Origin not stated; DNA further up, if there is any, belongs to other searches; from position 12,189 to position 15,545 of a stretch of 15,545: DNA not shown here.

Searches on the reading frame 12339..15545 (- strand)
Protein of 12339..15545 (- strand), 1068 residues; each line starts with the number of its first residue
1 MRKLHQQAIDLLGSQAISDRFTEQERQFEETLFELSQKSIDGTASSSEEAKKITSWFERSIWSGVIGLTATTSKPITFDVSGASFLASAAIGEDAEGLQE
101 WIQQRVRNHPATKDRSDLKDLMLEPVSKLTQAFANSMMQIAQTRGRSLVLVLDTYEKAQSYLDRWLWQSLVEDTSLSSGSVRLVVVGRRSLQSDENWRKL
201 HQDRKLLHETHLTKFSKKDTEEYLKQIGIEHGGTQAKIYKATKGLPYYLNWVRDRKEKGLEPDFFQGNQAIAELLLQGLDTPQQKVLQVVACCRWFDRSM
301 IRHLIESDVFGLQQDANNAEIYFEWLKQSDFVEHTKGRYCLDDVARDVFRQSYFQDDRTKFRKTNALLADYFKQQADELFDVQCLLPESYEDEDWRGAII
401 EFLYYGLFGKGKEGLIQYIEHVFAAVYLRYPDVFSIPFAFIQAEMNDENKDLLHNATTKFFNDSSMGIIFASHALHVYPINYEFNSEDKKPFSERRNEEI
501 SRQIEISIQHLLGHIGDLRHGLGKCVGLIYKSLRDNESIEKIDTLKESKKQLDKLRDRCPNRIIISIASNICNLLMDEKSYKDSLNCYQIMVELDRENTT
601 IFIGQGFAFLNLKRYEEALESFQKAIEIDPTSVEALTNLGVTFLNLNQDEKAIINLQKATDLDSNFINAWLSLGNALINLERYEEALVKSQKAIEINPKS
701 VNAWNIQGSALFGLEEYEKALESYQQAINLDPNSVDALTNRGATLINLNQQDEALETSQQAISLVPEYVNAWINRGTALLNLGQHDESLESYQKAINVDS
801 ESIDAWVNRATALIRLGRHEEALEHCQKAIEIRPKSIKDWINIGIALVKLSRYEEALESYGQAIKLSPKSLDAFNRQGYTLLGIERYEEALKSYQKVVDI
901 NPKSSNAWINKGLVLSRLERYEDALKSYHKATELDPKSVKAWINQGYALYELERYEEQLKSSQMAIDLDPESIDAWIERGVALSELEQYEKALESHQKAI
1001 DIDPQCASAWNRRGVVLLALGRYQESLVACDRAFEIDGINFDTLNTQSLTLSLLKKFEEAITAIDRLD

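Call 59: search_protein_families(library=pfam, proteins=[window:12339-15545:-], max_evalue=0.001)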
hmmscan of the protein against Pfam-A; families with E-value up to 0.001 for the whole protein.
window:12339-15545:- (1068 aa): 36 families (the best 25 are shown)
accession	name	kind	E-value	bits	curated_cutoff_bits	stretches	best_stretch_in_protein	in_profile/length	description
PF00515.34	TPR_1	-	1.5e-109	354.2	27.8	10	804-835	2-33/34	Tetratricopeptide repeat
PF07719.23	TPR_2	-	2.7e-92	295.8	27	9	804-835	2-33/34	Tetratricopeptide repeat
PF13414.12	TPR_11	-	8.8e-86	281.8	26.8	10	708-745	1-38/42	TPR repeat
PF13431.12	TPR_17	-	3.1e-79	255.2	24.4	5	724-756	2-34/34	Tetratricopeptide repeat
PF13181.12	TPR_8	-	1.6e-76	246.4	25.7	5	804-835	2-33/34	Tetratricopeptide repeat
PF13432.12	TPR_16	-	1.8e-56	188.5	32.7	5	775-836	3-64/65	Tetratricopeptide repeat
PF13424.12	TPR_12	-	5.7e-48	161.4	30.1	6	804-867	4-75/77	Tetratricopeptide repeat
PF13371.12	TPR_9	-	4.6e-40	135.9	35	3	951-1005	7-61/73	Tetratricopeptide repeat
PF13428.12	TPR_14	-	2.5e-39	130.1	23.5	1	804-842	2-40/44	Tetratricopeptide repeat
PF14559.12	TPR_19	-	3.8e-36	123.7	25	2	613-653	5-45/68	Tetratricopeptide repeat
PF13174.12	TPR_6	-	1.1e-28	98.3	26.3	0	605-632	6-33/33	Tetratricopeptide repeat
PF12895.13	ANAPC3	-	6.5e-26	90.9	27.2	3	792-862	12-81/82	Anaphase-promoting complex, cyclosome, subunit 3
PF23914.1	TPR_CcmH_CycH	-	5.8e-24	85.2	42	2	901-999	46-147/158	Cytochrome c-type biogenesis protein H TPR domain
PF01239.28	PPTA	-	7.1e-24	82.4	29.5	0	989-1019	1-31/32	Protein prenyltransferase alpha subunit repeat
PF13176.12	TPR_7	-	2.1e-23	80.8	27.9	0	907-938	1-34/36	Tetratricopeptide repeat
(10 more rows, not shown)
